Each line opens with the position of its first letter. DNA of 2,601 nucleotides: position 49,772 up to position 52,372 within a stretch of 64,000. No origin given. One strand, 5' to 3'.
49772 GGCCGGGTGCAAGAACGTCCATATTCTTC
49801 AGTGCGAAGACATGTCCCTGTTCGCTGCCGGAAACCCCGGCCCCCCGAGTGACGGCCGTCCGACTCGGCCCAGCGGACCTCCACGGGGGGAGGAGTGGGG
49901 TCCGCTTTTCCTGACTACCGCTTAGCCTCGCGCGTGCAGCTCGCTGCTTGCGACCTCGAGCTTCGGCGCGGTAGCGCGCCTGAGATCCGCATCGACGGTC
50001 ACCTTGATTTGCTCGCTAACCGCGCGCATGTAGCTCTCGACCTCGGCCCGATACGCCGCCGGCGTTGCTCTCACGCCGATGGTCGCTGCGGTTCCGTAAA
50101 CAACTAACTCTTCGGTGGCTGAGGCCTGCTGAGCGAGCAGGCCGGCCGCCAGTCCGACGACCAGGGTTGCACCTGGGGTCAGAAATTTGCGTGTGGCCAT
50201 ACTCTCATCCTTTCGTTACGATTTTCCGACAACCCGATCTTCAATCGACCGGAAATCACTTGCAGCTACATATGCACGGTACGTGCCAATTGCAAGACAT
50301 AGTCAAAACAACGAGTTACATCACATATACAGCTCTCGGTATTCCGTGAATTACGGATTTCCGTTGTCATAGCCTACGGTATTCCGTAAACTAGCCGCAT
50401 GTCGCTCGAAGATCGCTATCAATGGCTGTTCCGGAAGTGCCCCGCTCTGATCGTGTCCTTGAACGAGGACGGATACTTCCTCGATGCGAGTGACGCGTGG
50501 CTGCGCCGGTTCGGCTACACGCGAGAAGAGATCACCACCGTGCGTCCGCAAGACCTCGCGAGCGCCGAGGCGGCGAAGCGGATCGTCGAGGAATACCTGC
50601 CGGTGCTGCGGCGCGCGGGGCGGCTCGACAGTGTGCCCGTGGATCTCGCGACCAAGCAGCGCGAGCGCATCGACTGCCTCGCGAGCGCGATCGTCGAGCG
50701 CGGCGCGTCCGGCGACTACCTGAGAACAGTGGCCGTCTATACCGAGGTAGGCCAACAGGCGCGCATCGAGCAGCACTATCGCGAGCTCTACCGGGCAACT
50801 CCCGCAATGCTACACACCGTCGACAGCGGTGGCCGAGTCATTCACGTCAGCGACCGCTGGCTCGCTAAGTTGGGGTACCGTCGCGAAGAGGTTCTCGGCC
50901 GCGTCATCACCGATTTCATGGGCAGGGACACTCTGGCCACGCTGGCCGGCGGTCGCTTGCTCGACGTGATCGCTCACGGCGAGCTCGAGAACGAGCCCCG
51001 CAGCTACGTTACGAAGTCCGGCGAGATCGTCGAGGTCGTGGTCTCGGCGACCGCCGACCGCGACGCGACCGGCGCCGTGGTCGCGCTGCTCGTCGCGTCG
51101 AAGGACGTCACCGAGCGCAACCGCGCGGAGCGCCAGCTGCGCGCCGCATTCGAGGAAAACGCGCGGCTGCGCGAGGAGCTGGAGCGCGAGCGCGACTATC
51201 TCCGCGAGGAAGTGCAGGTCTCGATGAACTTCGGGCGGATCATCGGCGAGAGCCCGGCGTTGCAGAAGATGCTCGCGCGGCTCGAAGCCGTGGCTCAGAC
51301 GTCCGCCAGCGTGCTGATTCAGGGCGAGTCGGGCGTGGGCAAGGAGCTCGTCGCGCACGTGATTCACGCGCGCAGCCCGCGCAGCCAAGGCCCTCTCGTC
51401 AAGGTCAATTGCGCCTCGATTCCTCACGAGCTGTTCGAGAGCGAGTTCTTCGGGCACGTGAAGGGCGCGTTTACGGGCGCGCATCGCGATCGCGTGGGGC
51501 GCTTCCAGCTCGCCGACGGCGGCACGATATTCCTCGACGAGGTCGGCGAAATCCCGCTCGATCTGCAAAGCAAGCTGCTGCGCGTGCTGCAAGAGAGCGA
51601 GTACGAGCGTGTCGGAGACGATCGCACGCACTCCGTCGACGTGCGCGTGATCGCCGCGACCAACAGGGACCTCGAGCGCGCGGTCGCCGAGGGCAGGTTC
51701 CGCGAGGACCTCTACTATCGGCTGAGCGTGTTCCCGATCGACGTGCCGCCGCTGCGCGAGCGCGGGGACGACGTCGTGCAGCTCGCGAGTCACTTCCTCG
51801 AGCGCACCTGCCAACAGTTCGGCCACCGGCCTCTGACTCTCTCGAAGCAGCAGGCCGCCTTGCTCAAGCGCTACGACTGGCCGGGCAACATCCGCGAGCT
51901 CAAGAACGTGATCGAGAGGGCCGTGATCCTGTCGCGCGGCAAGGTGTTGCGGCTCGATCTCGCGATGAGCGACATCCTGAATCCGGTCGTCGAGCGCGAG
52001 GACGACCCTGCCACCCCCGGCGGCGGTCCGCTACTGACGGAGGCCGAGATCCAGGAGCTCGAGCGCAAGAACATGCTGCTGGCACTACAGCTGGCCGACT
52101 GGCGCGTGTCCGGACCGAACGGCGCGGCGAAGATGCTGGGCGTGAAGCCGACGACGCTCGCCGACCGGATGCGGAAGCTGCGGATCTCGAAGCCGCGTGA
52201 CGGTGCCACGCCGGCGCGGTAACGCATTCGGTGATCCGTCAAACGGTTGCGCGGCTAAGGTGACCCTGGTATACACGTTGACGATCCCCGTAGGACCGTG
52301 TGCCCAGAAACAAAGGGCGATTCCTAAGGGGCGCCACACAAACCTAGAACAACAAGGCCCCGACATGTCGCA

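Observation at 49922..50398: Sigma-54 promoter plus three ACGG-N4-CCGT sites driving a 92-aa secreted protein, divergent from a PAS-PAS enhancer-binding protein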

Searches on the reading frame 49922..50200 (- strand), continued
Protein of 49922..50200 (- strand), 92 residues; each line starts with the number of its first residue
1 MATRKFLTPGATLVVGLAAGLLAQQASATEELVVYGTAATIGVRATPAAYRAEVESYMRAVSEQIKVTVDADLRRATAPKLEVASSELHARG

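Call 37: find_encoding_contigs(protein=P0152, flank=5000, max_places=1)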
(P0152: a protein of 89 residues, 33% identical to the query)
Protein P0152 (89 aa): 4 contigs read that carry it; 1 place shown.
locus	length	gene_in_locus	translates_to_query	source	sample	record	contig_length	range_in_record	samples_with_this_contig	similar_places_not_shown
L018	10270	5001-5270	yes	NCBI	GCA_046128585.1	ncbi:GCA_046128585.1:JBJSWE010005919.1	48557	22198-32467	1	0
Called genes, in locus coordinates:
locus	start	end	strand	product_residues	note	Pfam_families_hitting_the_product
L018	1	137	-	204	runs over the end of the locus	PF08239:SH3_3 (weak)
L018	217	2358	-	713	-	PF00990:GGDEF, PF00563:EAL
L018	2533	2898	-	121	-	-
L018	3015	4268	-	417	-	PF00158:Sigma54_activat, PF14532:Sigma54_activ_2, PF07728:AAA_5 (weak), PF00004:AAA (faint), PF25601:AAA_lid_14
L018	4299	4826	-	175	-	PF08448:PAS_4 (weak), PF13188:PAS_8 (faint), PF13426:PAS_9, PF00989:PAS (weak)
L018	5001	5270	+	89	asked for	-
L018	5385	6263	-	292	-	PF12740:PETase (weak), PF01738:DLH, PF00326:Peptidase_S9 (faint)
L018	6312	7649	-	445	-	PF01979:Amidohydro_1, PF12890:DHOase (weak), PF07969:Amidohydro_3 (weak)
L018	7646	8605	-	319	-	PF00561:Abhydrolase_1, PF12697:Abhydrolase_6, PF12146:Hydrolase_4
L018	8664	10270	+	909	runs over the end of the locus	PF00675:Peptidase_M16, PF05193:Peptidase_M16_C, PF00675:Peptidase_M16, PF05193:Peptidase_M16_C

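Call 39: find_encoding_contigs(protein=P0118, flank=5000, max_places=1)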
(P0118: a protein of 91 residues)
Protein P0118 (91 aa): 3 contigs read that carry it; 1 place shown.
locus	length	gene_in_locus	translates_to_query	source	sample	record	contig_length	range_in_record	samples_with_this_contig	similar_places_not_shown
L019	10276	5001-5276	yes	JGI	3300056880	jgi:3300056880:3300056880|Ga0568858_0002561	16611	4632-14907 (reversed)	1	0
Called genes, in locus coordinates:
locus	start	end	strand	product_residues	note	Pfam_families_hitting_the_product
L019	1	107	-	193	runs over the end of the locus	PF08239:SH3_3 (weak)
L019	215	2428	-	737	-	PF01590:GAF (weak), PF00990:GGDEF, PF00563:EAL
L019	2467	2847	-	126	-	-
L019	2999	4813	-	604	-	PF08448:PAS_4 (weak), PF13426:PAS_9, PF00989:PAS, PF08448:PAS_4, PF13426:PAS_9, PF00158:Sigma54_activat, PF14532:Sigma54_activ_2, PF25601:AAA_lid_14, +3 more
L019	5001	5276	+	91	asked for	-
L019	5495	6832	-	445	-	PF01979:Amidohydro_1, PF07969:Amidohydro_3 (weak)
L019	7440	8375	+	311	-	PF00005:ABC_tran, PF13304:AAA_21 (weak)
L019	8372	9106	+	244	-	PF12679:ABC2_membrane_2, PF12730:ABC2_membrane_4 (weak), PF13346:ABC2_membrane_5 (faint), PF12698:ABC2_membrane_3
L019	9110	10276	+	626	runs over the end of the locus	PF23357:DUF7088, PF09822:ABC_transp_aux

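Call 40: find_encoding_contigs(protein=P0149, flank=5000, max_places=1)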
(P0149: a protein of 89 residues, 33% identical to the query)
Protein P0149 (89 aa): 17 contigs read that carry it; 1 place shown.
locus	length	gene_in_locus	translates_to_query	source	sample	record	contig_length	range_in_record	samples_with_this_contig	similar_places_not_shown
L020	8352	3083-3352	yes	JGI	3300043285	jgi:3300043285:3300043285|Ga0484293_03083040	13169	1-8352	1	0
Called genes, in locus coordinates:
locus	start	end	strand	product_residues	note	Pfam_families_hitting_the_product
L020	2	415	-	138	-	?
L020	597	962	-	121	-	-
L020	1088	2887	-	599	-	PF13426:PAS_9 (weak), PF00989:PAS (weak), PF08448:PAS_4, PF13426:PAS_9, PF00158:Sigma54_activat, PF14532:Sigma54_activ_2, PF07728:AAA_5 (weak), PF25601:AAA_lid_14, +2 more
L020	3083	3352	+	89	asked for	-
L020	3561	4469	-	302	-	PF12740:PETase, PF01738:DLH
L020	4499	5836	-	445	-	PF01979:Amidohydro_1, PF12890:DHOase (weak), PF07969:Amidohydro_3 (weak)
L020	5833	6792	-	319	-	PF00561:Abhydrolase_1, PF12146:Hydrolase_4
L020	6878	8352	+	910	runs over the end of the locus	PF00675:Peptidase_M16, PF05193:Peptidase_M16_C, PF00675:Peptidase_M16, PF05193:Peptidase_M16_C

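Call 41: find_encoding_contigs(protein=P0127, flank=3000, max_places=1)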
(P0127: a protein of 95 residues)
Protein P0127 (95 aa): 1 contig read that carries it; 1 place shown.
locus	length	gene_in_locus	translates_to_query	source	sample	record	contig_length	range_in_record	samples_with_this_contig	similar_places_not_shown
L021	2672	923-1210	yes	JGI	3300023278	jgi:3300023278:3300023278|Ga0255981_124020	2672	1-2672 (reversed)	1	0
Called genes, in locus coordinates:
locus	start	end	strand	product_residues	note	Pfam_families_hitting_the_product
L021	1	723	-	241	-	?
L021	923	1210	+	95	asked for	-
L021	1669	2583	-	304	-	PF01738:DLH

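Call 73: predict_structure(alignment_id=A2)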
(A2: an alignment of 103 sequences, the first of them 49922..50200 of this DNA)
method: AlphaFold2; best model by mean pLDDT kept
length: 92 residues; sequences in the alignment: 103
mean_pLDDT: 71.9   pTM: 0.36
mean pLDDT of the five models: 71.9, 71.0, 69.7, 69.4, 68.9
residues with pLDDT >= 90: 24; 70-90: 20; 50-70: 44; < 50: 4
segments of 3 or more residues with pLDDT < 50: none
pLDDT, mean of each block of 10 residues (from residue 1): 51 61 57 53 72 96 97 88 74 66
secondary structure, 60 per line:
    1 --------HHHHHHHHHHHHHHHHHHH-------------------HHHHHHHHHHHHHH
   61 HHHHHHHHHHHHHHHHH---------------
elements in order: H9-27 H47-77

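Call 75: find_encoding_contigs(protein=P0134, flank=1500, max_places=2)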
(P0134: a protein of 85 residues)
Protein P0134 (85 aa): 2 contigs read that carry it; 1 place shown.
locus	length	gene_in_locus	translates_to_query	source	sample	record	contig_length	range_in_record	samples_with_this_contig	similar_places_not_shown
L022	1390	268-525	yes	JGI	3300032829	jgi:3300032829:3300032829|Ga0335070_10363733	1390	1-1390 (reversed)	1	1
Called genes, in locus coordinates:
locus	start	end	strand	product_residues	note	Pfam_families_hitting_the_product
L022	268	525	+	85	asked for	-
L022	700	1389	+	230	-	?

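Call 76: find_encoding_contigs(protein=P0122, flank=1500, max_places=2)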
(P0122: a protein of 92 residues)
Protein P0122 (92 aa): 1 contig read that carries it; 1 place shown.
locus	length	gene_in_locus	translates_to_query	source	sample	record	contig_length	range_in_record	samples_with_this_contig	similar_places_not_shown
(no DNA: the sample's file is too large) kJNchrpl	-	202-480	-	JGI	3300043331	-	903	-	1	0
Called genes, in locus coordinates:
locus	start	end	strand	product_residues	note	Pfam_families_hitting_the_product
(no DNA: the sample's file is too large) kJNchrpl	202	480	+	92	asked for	-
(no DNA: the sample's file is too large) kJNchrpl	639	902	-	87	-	?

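Call 82: list_cluster_members(proteins=[P0025, P0027, P0028, P0033, P0043, P0049, P0060, P0068, P0085, P0108])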
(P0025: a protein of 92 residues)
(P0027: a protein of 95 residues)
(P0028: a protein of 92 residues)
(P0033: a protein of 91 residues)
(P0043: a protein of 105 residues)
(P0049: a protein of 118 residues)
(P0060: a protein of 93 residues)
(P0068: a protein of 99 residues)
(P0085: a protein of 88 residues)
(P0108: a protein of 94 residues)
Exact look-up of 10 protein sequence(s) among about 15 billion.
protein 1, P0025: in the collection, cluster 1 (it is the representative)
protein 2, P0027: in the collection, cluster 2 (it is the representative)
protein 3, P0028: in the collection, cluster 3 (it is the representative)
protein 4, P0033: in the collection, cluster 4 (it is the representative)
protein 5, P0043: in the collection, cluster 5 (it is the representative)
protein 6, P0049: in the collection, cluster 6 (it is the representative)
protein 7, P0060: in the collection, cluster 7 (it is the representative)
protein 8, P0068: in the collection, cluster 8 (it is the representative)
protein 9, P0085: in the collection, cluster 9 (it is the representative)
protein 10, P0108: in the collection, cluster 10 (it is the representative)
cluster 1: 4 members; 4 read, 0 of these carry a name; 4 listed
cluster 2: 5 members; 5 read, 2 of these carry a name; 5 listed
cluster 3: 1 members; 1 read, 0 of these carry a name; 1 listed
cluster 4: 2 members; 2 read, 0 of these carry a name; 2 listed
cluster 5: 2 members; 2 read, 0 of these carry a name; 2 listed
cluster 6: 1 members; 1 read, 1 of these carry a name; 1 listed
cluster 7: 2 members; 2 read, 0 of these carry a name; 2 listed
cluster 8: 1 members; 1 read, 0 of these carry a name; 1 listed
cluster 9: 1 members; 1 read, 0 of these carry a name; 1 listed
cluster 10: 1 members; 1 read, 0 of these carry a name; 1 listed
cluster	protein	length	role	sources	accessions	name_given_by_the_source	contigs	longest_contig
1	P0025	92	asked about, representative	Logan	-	-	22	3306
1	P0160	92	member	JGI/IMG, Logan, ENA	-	-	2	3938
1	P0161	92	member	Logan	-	-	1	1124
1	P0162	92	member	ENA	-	-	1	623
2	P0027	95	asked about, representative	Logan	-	-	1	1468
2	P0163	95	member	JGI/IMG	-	hypothetical protein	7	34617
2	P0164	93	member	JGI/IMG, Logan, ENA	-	hypothetical protein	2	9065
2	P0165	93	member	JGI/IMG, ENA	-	-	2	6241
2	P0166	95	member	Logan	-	-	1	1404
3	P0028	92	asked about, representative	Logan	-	-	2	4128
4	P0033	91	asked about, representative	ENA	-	-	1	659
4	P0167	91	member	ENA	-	-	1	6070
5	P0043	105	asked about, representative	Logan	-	-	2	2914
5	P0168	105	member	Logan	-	-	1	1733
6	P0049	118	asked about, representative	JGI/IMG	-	hypothetical protein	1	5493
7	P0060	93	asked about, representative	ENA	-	-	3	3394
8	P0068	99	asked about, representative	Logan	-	-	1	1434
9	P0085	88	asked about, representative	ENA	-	-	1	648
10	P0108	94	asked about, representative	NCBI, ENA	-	-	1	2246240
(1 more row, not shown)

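Call 83: search_solved_structures(query=A2, max_evalue=1)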
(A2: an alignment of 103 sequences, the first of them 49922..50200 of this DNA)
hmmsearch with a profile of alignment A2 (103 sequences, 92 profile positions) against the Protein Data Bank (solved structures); distinct sequences matched with E-value up to 1: 13.
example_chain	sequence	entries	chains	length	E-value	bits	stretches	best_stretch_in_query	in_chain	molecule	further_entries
9fsm_A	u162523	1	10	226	0.021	18.4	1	7-86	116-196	TraT complement resistance protein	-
9e2v_A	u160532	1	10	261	0.12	16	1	7-83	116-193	TraT complement resistance protein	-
9fs5_A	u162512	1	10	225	0.14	15.8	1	7-84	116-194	TraT complement resistance protein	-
9hnp_B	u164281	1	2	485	0.23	15.1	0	30-60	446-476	PTS system glucose-specific EIICB component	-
8qsr_A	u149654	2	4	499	0.25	15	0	30-60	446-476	PTS system glucose-specific EIICB component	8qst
4maa_A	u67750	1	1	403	0.26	14.9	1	1-38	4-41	Putative branched-chain amino acid ABC transporter, periplasmic amino acid-binding protein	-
1iba_A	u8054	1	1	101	0.32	14.6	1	30-62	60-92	GLUCOSE PERMEASE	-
9srx_K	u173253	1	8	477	0.34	14.5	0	30-60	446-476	PTS system glucose-specific EIICB component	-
1tqy_A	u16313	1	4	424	0.38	14.4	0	43-90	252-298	Actinorhodin polyketide putative beta-ketoacyl synthase 1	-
9v39_A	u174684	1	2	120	0.55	13.9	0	11-54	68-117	De novo designed serotonin binder SROb2_30, chain A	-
1o2f_B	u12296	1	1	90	0.59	13.7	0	30-59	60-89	PTS system, glucose-specific IIBC component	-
3bp3_A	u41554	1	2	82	0.72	13.5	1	30-60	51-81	Glucose-specific phosphotransferase enzyme IIB component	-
5o9k_A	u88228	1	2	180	0.93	13.1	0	26-78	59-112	Translationally-controlled tumor protein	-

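Call 84: search_protein_families(library=padloc, proteins=[window:49922-50200:-], max_evalue=0.01)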
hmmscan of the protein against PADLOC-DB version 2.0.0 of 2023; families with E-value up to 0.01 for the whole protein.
window:49922-50200:- (92 aa): 0 families

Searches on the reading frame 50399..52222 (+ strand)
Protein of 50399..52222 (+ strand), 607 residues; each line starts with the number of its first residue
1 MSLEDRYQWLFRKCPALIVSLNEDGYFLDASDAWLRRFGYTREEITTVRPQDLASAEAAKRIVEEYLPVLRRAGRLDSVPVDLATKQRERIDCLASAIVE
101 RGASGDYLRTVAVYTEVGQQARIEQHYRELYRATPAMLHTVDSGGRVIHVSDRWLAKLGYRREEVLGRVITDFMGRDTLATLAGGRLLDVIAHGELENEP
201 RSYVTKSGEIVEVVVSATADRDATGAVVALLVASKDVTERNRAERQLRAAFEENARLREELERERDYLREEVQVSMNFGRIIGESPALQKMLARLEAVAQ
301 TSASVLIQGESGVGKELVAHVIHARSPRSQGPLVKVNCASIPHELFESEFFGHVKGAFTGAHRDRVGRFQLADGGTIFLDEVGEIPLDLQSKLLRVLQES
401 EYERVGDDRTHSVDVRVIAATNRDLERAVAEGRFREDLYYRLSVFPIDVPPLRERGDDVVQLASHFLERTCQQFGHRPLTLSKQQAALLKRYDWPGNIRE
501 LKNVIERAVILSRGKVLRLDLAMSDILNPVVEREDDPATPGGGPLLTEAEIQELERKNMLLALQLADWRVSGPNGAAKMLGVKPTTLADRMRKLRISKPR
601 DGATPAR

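Call 3: search_protein_families(library=pfam, proteins=[window:50399-52222:+], max_evalue=0.01)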
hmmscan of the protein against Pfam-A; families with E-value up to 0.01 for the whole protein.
window:50399-52222:+ (607 aa): 13 families
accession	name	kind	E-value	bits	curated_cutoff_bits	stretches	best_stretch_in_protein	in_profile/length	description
PF00158.32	Sigma54_activat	-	3.5e-73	245.3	20.2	1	281-447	1-167/168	Sigma-54 interaction domain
PF14532.12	Sigma54_activ_2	-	8.9e-23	81.5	25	1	282-452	1-138/138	Sigma-54 interaction domain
PF25601.1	AAA_lid_14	-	1.2e-22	79.9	27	1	453-525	1-73/87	AAA+ ATPase lid domain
PF13426.13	PAS_9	-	2e-20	73.4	27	2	139-239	5-103/103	PAS domain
PF08448.16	PAS_4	-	2e-13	51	23.1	2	133-241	3-109/110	PAS fold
PF13188.13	PAS_8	-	1.6e-09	37.7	21.8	2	6-59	2-57/65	PAS domain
PF00989.32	PAS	-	1.5e-08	35.1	22.6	1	125-235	1-111/113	PAS fold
PF07728.20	AAA_5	-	7.1e-07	29.7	22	1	305-424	2-124/139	AAA domain (dynein-related subfamily)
PF08447.18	PAS_3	-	1.6e-06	28.7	25.6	0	147-229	1-84/89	PAS fold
PF00004.35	AAA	-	9.2e-06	26.6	21.2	1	305-439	1-128/131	ATPase family associated with various cellular activities (AAA)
PF02954.25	HTH_8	-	0.00036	20.6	22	1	552-594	3-42/42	Bacterial regulatory protein, Fis family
PF13191.12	AAA_16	-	0.0028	18.6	32.6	1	285-398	6-121/167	AAA ATPase domain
PF01078.27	Mg_chelatase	-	0.0059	16.5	20.3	0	303-422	23-157/207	Magnesium chelatase, subunit ChlI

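Call 22: search_protein_families(library=ncbifam, proteins=[window:50399-52222:+], max_evalue=0.01)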
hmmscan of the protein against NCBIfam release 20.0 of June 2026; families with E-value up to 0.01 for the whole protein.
window:50399-52222:+ (607 aa): 30 families (the best 25 are shown)
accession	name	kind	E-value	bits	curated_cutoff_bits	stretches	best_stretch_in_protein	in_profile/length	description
NF003451.0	PRK05022.1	equivalog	1.6e-115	386.7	476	1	251-518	158-429/512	nitric oxide reductase transcriptional regulator NorR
TIGR01817.1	nifA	equivalog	9.3e-111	371.2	528.85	1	227-518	147-434/534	nif-specific transcriptional activator NifA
NF041552.1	TF_PrdR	equivalog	7.1e-108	361.4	795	1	139-592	148-574/577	sigma-54 dependent transcriptional regulator PrdR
NF011958.0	PRK15429.1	equivalog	3.2e-105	353.3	830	1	236-598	335-688/692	formate hydrogenlyase transcriptional activator FlhA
NF038308.1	RNA_repair_RtcR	equivalog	6.2e-100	335.5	650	1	232-535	138-445/530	RNA repair transcriptional activator RtcR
NF008469.0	PRK11361.1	equivalog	6.8e-98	328.3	714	1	260-587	124-447/461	acetoacetate metabolism transcriptional regulator AtoC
TIGR01818.1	ntrC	equivalog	7.6e-97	325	558.6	1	271-524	126-379/463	nitrogen regulation protein NR(I)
TIGR02915.1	PEP_resp_reg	equivalog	4.9e-93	312.4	502.6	1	214-596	76-444/445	PEP-CTERM-box response regulator transcription factor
NF041946.1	LuxO_transreg_Vib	equivalog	7.8e-91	305.2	800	1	211-528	69-382/463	quorum-sensing sigma-54 dependent transcriptional regulator LuxO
NF041906.1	V4R_TF_MobR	exception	1.3e-89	301.2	999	1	257-593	210-543/544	phenol degradation transcriptional regulator MobR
NF050807.1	TransRegFlbDCaul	equivalog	3.8e-86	289.7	750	1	274-520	113-359/454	sigma-54-dependent transcriptional regulator FlbD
NF007689.0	PRK10365.1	equivalog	1.6e-84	284.3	760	1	269-517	129-377/441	sigma-54-dependent response regulator transcription factor ZraR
TIGR02329.1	propionate_PrpR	equivalog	3.4e-84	283.4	499.2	1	262-592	195-525/526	propionate catabolism operon regulatory protein PrpR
NF049963.1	RespRegFlgRCampy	domain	4.7e-83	279.4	750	1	226-515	84-370/429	fla regulon two-component system response regulator FlgR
NF008176.1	PRK10923.1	equivalog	3.3e-82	276.5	620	1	270-522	129-382/469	nitrogen regulation protein NR(I)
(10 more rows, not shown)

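Call 84: search_protein_families(library=padloc, proteins=[window:50399-52222:+], max_evalue=0.01)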
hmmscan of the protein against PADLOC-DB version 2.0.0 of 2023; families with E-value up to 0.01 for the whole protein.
window:50399-52222:+ (607 aa): 5 families
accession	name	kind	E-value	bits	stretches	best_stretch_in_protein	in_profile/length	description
PDLC01995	RtcR_PspF2--CARF_AAA_HTH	-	9e-113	375.9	1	247-596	133-480/481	-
PDLC01993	RtcR--CARF_AAA_HTH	-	4.7e-55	185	1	279-523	180-433/523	-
PDLC01994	RtcR_PspF1--CARF_AAA_HTH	-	4.1e-54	182.4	1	265-593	150-467/468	-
PDLC04606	PDC-M37B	-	0.0006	17.1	1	303-342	175-213/390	-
PDLC03838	DolB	-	0.0072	13.6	0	245-509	104-363/375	-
